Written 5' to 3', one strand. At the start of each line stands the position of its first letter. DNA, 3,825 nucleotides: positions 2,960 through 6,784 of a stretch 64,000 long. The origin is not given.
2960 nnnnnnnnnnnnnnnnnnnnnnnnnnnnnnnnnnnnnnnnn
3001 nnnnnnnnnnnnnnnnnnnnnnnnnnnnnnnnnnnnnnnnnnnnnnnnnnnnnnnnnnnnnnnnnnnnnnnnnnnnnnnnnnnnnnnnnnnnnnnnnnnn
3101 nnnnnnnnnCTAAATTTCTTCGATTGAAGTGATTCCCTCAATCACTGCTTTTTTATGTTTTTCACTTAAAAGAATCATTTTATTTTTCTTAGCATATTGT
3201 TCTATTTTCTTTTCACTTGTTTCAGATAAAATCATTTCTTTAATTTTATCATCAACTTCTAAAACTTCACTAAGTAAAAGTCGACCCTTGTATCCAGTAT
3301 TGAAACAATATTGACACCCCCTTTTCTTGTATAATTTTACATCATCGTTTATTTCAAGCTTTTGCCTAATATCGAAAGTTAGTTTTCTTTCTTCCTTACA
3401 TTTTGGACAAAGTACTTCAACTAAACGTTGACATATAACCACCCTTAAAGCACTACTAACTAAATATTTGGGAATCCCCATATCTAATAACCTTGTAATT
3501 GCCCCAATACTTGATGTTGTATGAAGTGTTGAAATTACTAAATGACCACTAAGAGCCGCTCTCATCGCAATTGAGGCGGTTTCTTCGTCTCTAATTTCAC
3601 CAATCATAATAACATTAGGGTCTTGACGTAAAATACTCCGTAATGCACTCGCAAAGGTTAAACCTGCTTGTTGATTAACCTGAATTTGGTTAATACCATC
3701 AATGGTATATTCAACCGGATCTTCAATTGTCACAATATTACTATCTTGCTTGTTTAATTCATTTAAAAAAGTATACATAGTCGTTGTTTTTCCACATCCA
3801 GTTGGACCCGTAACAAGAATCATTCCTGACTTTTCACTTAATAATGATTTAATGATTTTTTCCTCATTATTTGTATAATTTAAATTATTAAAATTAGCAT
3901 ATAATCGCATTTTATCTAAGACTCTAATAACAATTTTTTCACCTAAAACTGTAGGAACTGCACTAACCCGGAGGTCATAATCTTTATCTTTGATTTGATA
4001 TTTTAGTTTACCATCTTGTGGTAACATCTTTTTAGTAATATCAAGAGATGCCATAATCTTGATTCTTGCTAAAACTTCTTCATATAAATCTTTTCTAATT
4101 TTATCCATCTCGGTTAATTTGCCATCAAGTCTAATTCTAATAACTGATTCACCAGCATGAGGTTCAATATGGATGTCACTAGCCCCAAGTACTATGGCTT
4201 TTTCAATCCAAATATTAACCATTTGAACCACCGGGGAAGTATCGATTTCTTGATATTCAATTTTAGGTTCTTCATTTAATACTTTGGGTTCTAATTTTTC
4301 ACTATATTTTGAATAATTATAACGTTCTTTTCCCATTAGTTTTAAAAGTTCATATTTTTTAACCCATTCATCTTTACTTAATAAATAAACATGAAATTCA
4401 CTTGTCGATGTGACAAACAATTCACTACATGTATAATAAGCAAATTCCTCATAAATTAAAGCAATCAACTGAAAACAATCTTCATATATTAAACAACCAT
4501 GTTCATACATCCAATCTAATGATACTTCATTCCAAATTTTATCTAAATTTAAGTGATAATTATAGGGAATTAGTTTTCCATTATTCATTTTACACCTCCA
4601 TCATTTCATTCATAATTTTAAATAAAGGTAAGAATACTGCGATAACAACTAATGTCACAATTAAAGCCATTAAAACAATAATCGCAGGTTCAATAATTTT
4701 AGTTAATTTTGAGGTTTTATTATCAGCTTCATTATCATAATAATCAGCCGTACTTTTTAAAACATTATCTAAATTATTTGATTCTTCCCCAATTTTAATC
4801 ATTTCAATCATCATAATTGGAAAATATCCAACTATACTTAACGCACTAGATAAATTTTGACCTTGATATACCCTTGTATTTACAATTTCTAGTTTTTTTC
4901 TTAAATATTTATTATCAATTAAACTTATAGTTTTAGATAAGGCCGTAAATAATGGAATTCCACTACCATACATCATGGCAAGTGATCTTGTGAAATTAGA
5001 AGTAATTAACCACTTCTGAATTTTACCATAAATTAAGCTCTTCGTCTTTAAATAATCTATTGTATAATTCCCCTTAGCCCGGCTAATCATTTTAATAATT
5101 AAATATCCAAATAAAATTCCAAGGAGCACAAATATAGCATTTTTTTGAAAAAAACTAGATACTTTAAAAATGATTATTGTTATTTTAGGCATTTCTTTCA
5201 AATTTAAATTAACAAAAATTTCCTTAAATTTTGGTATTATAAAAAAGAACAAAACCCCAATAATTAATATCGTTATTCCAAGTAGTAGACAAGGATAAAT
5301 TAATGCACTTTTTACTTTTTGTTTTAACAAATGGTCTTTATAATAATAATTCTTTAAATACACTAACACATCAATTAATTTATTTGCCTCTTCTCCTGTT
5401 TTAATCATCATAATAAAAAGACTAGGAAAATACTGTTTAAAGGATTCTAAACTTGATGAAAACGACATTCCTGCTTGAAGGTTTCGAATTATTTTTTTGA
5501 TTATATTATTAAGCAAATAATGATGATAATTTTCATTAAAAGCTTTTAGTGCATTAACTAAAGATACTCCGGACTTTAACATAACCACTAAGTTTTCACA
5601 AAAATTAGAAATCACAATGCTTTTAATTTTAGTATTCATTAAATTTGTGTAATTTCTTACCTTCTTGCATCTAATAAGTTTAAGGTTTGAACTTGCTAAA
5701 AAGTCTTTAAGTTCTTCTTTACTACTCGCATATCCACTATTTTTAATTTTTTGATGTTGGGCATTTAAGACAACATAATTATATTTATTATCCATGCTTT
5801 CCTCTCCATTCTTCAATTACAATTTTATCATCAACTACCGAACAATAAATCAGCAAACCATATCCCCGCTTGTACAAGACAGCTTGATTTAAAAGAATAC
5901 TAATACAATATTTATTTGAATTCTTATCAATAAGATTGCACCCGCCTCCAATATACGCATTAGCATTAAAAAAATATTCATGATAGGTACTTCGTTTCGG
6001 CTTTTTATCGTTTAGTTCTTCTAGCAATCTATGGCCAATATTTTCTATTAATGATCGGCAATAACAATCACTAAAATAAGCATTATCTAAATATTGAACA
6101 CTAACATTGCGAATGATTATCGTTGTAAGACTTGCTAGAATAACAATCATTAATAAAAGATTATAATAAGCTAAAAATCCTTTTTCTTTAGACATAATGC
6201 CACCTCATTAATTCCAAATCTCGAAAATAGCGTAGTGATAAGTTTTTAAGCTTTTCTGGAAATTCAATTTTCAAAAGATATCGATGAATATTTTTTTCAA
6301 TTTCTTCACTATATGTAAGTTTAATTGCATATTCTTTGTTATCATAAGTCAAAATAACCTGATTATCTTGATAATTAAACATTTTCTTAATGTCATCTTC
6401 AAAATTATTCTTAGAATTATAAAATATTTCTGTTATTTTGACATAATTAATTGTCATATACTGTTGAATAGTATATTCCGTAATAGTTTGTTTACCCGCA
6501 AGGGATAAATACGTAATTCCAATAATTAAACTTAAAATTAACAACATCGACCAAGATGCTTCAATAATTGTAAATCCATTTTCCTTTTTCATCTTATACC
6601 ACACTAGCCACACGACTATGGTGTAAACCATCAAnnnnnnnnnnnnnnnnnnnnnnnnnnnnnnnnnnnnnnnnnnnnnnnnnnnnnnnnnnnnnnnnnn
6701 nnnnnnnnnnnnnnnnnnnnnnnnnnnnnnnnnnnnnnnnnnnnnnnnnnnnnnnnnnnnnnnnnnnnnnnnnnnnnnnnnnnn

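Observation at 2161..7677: Type IV pilus / competence-pseudopilus cluster with inverted gene order and an unassigned internal gene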

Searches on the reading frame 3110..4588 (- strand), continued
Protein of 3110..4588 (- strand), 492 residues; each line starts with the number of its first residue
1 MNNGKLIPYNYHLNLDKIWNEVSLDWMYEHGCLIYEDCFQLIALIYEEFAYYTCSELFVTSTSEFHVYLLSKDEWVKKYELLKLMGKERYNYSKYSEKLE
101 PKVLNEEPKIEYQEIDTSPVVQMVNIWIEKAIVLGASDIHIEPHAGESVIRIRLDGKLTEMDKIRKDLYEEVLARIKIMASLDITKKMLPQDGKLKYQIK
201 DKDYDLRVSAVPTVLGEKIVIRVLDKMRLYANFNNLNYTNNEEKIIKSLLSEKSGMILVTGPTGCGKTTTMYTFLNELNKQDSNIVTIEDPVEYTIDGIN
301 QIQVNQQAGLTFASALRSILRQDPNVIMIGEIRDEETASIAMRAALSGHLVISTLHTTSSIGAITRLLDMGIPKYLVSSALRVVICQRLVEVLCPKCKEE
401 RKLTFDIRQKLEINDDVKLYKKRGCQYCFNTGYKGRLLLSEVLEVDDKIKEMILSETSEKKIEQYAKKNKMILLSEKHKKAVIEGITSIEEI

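Call 73: search_protein_families(library=pfam, proteins=[L005:13262-14020:+, L005:14029-15006:+, L005:14996-15541:+, L005:15538-16098:+, L005:9800-11458:+], max_evalue=0.001)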
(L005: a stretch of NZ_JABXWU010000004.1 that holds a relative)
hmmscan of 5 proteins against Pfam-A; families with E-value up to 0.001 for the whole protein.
L005:13262-14020:+ (252 aa): 2 families
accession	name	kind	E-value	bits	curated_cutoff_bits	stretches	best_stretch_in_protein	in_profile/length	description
PF06750.18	A24_N_bact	-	3.7e-34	117.1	23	1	13-95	1-83/84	Bacterial Peptidase A24 N-terminal domain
PF01478.23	Peptidase_A24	-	1.3e-21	77.5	26.5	1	106-210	1-104/104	Type IV leader peptidase family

L005:14029-15006:+ (325 aa): 1 family
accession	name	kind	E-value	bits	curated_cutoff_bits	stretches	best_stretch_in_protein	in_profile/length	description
PF11104.14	PilM_2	-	1e-13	51.4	27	1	20-171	9-164/340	Type IV pilus assembly protein PilM;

L005:14996-15541:+ (181 aa): 1 family
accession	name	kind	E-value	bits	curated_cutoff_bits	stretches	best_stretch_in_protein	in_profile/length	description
PF05137.18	PilN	-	4.2e-05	23.9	22.8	1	100-174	2-76/78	Fimbrial assembly protein (PilN)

L005:15538-16098:+ (186 aa): 1 family
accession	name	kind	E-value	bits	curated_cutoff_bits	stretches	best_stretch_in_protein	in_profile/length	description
PF04350.18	PilO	-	2.8e-07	31.2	22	1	31-185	2-144/145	Pilus assembly protein, PilO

L005:9800-11458:+ (552 aa): 7 families
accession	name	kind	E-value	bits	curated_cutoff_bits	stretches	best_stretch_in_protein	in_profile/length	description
PF00437.27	T2SSE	-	4.7e-134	447.1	24.9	1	166-548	2-370/370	Type II/IV secretion system protein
PF05157.20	MshEN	-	1.5e-18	67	23.1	1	61-145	2-87/90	MshEN domain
PF13191.12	AAA_16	-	6.3e-05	24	32.6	1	302-342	19-59/167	AAA ATPase domain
PF13401.12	AAA_22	-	7.5e-05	23.5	27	1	306-359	5-57/130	AAA domain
PF20720.3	nSTAND3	-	0.00017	21.7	27.2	1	293-346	5-57/155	Novel STAND NTPase 3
PF04851.21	ResIII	-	0.00028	21.3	22.5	1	293-340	10-59/164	Type III restriction enzyme, res subunit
PF25199.1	nSTAND_NTPase5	-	0.00094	19.5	34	0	299-354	34-90/145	Novel STAND NTPase 5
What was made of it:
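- On Type IVa pilus (T4aP): For contrast, see L005 (call 73).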

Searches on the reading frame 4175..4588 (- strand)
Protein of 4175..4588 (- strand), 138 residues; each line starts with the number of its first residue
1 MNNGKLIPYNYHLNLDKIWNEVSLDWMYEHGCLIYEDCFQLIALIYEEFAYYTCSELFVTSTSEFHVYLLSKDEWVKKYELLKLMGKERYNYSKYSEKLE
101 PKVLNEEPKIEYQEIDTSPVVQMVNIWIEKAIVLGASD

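Call 33: find_homologous_proteins(query=window:4175-4588:-, max_evalue=0.01)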
Query seq(138 aa) (138 aa): 1 proteins with E <= 0.01 among 10 candidates.
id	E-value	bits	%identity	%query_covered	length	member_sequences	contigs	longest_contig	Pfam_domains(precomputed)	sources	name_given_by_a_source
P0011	7.1e-19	86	67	41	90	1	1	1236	-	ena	-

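Call 49: search_solved_structures(query=A4, max_evalue=10, show_alignments=3)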
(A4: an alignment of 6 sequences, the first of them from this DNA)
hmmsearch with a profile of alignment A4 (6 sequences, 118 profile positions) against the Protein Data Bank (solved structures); distinct sequences matched with E-value up to 10: 0.

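Call 50: search_protein_families(library=pfam, alignment_id=A4, max_evalue=10)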
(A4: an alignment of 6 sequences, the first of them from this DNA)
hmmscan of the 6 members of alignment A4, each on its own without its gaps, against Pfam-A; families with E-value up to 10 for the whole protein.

A. member 1, seq(118 aa): 0 families

B. families by the number of members that match (of 6 scanned): 0 families

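Call 63: predict_structure(alignment_id=A5)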
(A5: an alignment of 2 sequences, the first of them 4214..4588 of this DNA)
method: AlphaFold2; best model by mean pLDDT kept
length: 125 residues; sequences in the alignment: 2
mean_pLDDT: 51.4   pTM: 0.47
mean pLDDT of the five models: 51.4, 49.2, 43.6, 35.1, 32.3
residues with pLDDT >= 90: 0; 70-90: 33; 50-70: 23; < 50: 69
segments of 3 or more residues with pLDDT < 50: 1-20, 52-63, 89-125
pLDDT, mean of each block of 10 residues (from residue 1): 28 39 70 67 70 43 59 81 66 31 32 38 38
secondary structure, 60 per line:
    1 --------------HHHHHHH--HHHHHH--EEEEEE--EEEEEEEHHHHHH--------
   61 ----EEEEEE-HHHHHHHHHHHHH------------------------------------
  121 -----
elements in order: H15-21 H24-29 E32-37 E40-46 H47-52 E65-70 H72-84

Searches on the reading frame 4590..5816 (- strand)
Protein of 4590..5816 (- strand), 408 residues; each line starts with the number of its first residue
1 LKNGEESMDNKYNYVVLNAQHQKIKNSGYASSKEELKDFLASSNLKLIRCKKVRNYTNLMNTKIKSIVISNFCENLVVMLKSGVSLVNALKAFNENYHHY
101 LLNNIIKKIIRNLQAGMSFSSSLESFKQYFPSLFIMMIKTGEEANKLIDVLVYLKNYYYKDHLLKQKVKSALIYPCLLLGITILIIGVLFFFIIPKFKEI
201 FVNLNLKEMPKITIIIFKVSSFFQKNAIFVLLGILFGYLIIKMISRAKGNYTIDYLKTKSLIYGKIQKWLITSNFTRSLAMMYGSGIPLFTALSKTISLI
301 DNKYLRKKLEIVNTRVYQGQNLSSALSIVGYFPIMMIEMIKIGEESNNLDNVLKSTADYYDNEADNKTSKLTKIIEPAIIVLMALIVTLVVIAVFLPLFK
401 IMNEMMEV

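Call 3: search_protein_families(library=pfam, proteins=[window:4590-5816:-], max_evalue=1)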
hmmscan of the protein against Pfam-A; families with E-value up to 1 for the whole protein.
window:4590-5816:- (408 aa): 4 families
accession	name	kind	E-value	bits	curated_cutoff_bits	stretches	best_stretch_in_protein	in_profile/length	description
PF00482.28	T2SSF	-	5.8e-55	185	25.2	2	72-195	1-125/125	Type II secretion system (T2SS), protein F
PF10661.14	EssA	-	0.08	13.2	24.1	1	170-197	119-146/147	WXG100 protein secretion system (Wss), protein EssA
PF09490.15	CbtA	-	0.23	11.7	30.7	1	180-239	182-237/239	Probable cobalt transporter subunit (CbtA)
PF23417.1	STING_TM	-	0.53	11.1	28.1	1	156-208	31-82/109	STING transmembrane domain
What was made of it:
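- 4590..5795 (-): PilC/GspF-type platform protein (401 aa). Two T2SSF domains, E=5.8e-55 (call 3).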

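Call 4: search_protein_families(library=ncbifam, proteins=[window:4590-5816:-], max_evalue=1)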
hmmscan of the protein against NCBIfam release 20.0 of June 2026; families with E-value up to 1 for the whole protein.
window:4590-5816:- (408 aa): 8 families
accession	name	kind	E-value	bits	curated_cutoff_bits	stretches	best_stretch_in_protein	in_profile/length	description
TIGR02120.1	GspF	equivalog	2.1e-75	254.5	424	1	12-403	1-399/401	type II secretion system inner membrane protein GspF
NF052607.1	T4PiliAsmPilCThrm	equivalog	4.6e-63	213.7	700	1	62-405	63-404/406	type IV pilus assembly protein PilC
NF007861.0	PRK10573.1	equivalog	2.7e-60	204.5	401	1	12-405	7-398/401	protein transport protein HofC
NF052606.1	T4PiliAsmPilCMyx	equivalog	1.7e-53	182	700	1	56-403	66-416/419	type IV pilus assembly protein PilC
NF047826.1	T3SSXpsF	equivalog_domain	1.2e-46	159.3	650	1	59-403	58-402/405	type II secretion system protein XpsF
NF041012.2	T4P_ComGB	equivalog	7.3e-44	150.5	240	2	71-403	5-332/332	competence type IV pilus assembly protein ComGB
TIGR04211.1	SH3_and_anchor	equivalog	0.13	11.8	65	0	221-249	165-193/198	TIGR04211 family SH3 domain-containing protein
NF050083.1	Myco_VOC_HglS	equivalog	0.2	10.5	600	1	267-308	2-43/436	2-oxoadipate dioxygenase/decarboxylase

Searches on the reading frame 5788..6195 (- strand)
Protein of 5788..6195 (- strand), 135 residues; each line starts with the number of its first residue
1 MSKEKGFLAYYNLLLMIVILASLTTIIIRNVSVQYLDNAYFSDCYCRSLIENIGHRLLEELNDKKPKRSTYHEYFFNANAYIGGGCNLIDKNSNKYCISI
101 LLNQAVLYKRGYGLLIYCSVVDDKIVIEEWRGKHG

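Call 3: search_protein_families(library=pfam, proteins=[window:5788-6195:-], max_evalue=1)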
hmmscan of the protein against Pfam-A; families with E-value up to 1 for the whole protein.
window:5788-6195:- (135 aa): 0 families

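Call 4: search_protein_families(library=ncbifam, proteins=[window:5788-6195:-], max_evalue=1)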
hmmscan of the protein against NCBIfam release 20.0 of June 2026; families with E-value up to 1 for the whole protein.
window:5788-6195:- (135 aa): 0 families

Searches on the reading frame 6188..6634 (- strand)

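Call 3: search_protein_families(library=pfam, proteins=[window:6188-6634:-], max_evalue=1)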
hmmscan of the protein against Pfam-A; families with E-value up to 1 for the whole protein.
window:6188-6634:- (148 aa): 1 family
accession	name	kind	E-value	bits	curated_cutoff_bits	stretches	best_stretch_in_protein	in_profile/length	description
PF07963.17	N_methyl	-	0.37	10.9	21.2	0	15-34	1-20/27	Prokaryotic N-terminal methylation motif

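Call 4: search_protein_families(library=ncbifam, proteins=[window:6188-6634:-], max_evalue=1)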
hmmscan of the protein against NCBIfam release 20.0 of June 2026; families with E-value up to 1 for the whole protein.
window:6188-6634:- (148 aa): 5 families
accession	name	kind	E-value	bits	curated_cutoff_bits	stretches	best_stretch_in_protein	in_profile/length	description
NF045876.1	RnfG_DVU2794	exception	0.0021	17.6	205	1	29-94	6-72/190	RnfABCDGE type electron transport complex subunit G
TIGR00235.1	udk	equivalog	0.016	14.9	220.3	1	36-95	7-67/207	uridine kinase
TIGR03109.2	exosort_XrtA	exception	0.052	13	208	1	1-53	35-87/261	exosortase A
NF007794.0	PRK10494.1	equivalog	0.062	12.7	205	1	2-37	21-56/259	envelope biogenesis factor ElyC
TIGR02602.1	8TM_EpsH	subfamily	0.21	11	105.55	1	2-62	15-75/241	exosortase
